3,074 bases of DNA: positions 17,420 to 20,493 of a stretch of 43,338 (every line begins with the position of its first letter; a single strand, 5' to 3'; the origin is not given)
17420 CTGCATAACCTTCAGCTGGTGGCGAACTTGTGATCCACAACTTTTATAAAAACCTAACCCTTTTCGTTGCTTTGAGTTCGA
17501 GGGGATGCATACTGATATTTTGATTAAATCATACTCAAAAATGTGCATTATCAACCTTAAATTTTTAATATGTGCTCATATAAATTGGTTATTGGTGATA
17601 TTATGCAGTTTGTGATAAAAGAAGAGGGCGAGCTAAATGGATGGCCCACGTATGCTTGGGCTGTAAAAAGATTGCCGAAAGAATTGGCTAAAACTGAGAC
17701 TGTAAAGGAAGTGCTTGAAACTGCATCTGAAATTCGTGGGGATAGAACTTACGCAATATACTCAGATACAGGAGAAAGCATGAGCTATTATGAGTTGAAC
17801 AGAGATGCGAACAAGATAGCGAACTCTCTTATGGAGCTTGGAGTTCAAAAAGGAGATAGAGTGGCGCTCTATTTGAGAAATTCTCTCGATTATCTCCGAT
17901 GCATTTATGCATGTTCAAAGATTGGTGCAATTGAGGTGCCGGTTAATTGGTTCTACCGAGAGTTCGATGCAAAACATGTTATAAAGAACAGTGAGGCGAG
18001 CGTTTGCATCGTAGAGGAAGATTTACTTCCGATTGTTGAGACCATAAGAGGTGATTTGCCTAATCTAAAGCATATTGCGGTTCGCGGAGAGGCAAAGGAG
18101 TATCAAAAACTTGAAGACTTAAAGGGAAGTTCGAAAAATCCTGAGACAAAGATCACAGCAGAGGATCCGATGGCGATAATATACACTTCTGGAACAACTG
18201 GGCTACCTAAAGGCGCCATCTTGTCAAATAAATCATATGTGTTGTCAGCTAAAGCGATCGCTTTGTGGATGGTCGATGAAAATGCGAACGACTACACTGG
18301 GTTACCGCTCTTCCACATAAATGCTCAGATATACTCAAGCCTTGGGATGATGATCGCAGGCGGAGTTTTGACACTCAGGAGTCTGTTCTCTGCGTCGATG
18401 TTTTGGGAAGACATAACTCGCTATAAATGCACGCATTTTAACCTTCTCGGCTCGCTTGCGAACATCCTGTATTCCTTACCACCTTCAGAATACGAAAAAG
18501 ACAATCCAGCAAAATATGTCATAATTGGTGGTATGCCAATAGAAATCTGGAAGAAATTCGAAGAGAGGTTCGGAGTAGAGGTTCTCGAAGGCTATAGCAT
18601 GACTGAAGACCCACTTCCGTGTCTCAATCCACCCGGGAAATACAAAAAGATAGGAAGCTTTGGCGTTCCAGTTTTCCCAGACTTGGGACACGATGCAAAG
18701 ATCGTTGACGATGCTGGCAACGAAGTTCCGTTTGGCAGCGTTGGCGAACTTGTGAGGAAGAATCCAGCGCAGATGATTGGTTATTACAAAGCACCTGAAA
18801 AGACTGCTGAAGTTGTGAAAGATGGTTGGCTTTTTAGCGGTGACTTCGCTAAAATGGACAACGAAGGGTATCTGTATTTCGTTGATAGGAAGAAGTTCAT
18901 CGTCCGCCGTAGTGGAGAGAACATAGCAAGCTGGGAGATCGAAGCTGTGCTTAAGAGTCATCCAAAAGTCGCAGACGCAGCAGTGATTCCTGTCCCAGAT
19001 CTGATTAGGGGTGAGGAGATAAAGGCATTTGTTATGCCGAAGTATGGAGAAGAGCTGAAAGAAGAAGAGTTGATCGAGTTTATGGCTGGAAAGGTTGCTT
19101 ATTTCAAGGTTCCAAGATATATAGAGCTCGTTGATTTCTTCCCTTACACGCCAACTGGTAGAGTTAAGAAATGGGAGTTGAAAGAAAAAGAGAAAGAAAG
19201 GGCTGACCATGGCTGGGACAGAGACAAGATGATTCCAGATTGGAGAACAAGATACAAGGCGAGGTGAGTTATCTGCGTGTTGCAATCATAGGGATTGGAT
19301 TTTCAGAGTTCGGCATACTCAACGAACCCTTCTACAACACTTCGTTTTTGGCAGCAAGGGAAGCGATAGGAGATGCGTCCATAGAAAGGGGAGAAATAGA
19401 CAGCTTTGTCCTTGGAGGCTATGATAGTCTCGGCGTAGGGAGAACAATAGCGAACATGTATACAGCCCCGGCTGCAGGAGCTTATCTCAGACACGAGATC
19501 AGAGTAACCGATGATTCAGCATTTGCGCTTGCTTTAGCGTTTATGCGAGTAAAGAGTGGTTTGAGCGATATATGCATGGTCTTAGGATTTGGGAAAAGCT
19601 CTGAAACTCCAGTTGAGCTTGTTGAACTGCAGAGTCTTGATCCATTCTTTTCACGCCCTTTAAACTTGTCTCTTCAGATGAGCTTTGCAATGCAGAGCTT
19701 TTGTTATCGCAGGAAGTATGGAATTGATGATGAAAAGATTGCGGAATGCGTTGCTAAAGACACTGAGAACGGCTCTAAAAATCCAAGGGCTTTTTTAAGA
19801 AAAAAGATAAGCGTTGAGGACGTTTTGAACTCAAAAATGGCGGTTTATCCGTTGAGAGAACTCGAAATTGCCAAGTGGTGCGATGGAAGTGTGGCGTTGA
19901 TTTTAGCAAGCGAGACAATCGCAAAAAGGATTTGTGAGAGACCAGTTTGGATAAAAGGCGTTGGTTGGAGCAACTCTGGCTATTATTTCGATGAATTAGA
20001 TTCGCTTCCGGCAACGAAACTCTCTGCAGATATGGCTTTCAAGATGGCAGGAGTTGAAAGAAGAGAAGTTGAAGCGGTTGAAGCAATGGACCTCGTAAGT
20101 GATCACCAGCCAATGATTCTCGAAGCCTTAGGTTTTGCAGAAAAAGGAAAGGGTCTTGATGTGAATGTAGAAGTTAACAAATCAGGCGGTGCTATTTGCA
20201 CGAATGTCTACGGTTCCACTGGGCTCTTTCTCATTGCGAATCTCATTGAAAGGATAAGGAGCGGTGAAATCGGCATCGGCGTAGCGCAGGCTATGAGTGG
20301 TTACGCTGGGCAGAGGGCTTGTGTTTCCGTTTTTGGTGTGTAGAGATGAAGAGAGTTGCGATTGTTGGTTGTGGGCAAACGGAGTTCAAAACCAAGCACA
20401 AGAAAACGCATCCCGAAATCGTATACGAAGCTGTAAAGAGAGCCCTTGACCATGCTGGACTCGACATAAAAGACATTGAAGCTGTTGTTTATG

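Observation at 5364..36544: Candidate new pathway: hydration, retro-aldol cleavage and ketone carboxylation to bypass blocked beta-oxidation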

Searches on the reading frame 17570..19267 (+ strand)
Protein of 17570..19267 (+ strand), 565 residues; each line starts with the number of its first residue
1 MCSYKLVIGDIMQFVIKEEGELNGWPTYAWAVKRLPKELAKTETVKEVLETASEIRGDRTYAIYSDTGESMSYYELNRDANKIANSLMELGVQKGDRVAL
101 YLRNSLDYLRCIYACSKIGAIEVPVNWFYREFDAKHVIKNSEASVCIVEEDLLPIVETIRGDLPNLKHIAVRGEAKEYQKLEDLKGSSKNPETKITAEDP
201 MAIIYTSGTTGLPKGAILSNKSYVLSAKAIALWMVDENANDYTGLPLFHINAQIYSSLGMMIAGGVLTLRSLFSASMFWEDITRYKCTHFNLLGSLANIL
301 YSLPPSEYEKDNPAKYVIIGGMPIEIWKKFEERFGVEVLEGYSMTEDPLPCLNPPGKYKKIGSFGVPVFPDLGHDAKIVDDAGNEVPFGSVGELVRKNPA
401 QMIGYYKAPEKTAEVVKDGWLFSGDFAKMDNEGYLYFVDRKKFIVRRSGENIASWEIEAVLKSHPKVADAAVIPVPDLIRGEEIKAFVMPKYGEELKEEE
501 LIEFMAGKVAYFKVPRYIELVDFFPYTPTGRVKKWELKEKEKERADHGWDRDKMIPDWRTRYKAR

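Call 4: search_protein_families(library=pfam, proteins=[window:17570-19267:+], max_evalue=0.00001)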
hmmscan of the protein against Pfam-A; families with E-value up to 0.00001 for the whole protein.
window:17570-19267:+ (565 aa): 2 families
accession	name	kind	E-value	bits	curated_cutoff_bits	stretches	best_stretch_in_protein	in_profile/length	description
PF00501.34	AMP-binding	-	1.8e-74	251.3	29.9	1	52-406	4-384/384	AMP-binding enzyme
PF13193.12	AMP-binding_C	-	5.2e-18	66.2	24.5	1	456-530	1-75/76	AMP-binding enzyme C-terminal domain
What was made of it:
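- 17570..19267 (+): Acyl-CoA ligase 1. It occupies the position held by acetoacetate-CoA ligase in sister loci. AMP-binding domain (call 4).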

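Call 32: search_protein_families(library=ncbifam, proteins=[window:17570-19267:+], max_evalue=1e-10)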
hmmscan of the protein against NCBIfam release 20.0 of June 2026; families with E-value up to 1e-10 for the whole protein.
window:17570-19267:+ (565 aa): 95 families (the best 25 are shown)
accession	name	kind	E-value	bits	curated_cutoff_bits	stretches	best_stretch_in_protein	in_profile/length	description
NF004837.0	PRK06187.1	subfamily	5.9e-119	397.7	476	1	42-545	7-526/531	long-chain-fatty-acid--CoA ligase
NF004808.0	PRK06155.1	equivalog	1.5e-118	396.4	722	1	41-553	19-532/542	ATP-dependent acyl-CoA ligase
NF005947.1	PRK08008.1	equivalog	2.4e-103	346.5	651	1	42-538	6-518/518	crotonobetaine/carnitine-CoA ligase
NF006182.0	PRK08316.1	subfamily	3.1e-93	313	663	1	40-543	8-519/523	fatty acyl-CoA synthetase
NF052269.1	Staph_lig_FadD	equivalog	9.3e-89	298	650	1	49-545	6-497/499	long-chain-fatty-acid--CoA ligase FadD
NF006181.0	PRK08314.1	subfamily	6.6e-84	282.1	705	2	179-546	184-559/563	long-chain-fatty-acid--CoA ligase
NF009233.0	PRK12583.1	subfamily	9.3e-81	271.9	832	2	190-542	193-551/558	fatty acid CoA ligase family protein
NF006134.1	PRK08279.1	equivalog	2.2e-79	267.6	625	1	39-540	40-566/605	long-chain-acyl-CoA synthetase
NF005307.0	PRK06839.1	equivalog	9.6e-75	252.1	748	1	50-543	9-495/496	o-succinylbenzoate--CoA ligase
NF004114.0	PRK05605.1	equivalog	4.5e-72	243.2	766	2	185-542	205-570/575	long-chain-fatty-acid--CoA ligase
NF005702.0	PRK07514.1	subfamily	1.2e-71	241.6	558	1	56-543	15-502/506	malonyl-CoA synthase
NF005714.0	PRK07529.1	subfamily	8.7e-71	239.1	632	1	65-545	58-580/640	acyl-CoA synthetase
NF005857.1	PRK07786.1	exception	1.2e-70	238.5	733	1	67-540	31-511/513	fatty-acid--CoA ligase FadD5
NF004822.0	PRK06178.1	equivalog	1.3e-70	238.6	782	2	178-542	192-568/571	acyl-CoA synthetase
NF004229.0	PRK05677.1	subfamily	2.2e-69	234.4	879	1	191-546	200-560/563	long-chain-fatty-acid--CoA ligase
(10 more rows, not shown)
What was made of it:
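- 17570..19267 (+): PRK06187/PRK06155-like, below cut-off (call 32).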

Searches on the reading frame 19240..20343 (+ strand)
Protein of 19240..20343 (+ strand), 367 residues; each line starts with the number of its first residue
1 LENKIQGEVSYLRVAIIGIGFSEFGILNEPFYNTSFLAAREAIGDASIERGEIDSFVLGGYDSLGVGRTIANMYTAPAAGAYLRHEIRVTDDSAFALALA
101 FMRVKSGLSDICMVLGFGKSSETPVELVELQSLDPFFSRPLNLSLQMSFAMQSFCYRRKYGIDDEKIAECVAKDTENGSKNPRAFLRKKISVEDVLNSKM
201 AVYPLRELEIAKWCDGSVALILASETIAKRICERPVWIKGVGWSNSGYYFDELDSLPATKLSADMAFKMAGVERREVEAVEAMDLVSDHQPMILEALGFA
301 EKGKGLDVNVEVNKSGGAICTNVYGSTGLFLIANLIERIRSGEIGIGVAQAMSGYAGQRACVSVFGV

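Call 4: search_protein_families(library=pfam, proteins=[window:19240-20343:+], max_evalue=0.00001)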
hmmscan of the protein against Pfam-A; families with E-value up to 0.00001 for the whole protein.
window:19240-20343:+ (367 aa): 1 family
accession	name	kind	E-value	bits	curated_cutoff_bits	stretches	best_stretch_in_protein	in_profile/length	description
PF22691.2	Thiolase_C_1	-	5.6e-10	39.5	28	1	257-326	18-97/144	Thiolase C-terminal domain-like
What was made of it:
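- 19240..20343 (+): thlA1: thiolase-fold subunit with none of the catalytic residues; probable non-catalytic partner. PF22691 (call 4).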

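Call 7: search_protein_families(library=ncbifam, proteins=[window:19240-20343:+], max_evalue=0.001)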
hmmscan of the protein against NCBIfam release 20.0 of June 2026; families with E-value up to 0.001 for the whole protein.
window:19240-20343:+ (367 aa): 18 families
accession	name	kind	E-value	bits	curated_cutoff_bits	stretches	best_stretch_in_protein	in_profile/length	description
NF004722.0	PRK06066.1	equivalog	2.1e-53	181.7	516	1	12-341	4-353/385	thiolase domain-containing protein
NF004720.0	PRK06064.1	subfamily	2.1e-47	161.8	420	1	13-329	3-341/389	thiolase domain-containing protein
NF004721.0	PRK06065.1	equivalog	1.4e-44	152.6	455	1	13-335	11-342/393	thiolase domain-containing protein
NF009228.0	PRK12578.1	subfamily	9.8e-41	139.7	485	1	12-326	3-329/387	thiolase domain-containing protein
NF005924.0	PRK07937.1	subfamily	1.1e-40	140.2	419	1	40-365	34-349/353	lipid-transfer protein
NF006180.0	PRK08313.1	subfamily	7e-36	123.9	514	1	13-339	5-350/389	thiolase domain-containing protein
NF004810.0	PRK06157.1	equivalog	1.9e-30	106.3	403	1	13-325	8-337/400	acetyl-CoA acetyltransferase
NF053570.1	AcCoTHIOL_METTL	equivalog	1e-29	103.6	600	1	14-341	4-351/385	acetyl-CoA acetyltransferase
NF004715.0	PRK06059.1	equivalog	2.8e-25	89.1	424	1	13-326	5-343/399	lipid-transfer protein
NF004811.0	PRK06158.1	subfamily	2.9e-25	89.1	421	1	13-326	9-333/384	acetyl-CoA acetyltransferase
NF006102.0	PRK08256.1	subfamily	2.9e-23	82.6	436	1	13-325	4-335/394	lipid-transfer protein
NF005892.0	PRK07855.1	subfamily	3.1e-23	82.3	469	1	13-325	7-337/390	lipid-transfer protein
NF005704.0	PRK07516.1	subfamily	4.7e-22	78.5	412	1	13-325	3-329/389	thiolase domain-containing protein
NF006010.0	PRK08142.1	subfamily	6.5e-21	74.5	462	1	125-308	122-306/388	thiolase domain-containing protein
NF004982.0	PRK06365.1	equivalog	1.2e-20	74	695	1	96-243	105-255/430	thiolase domain-containing protein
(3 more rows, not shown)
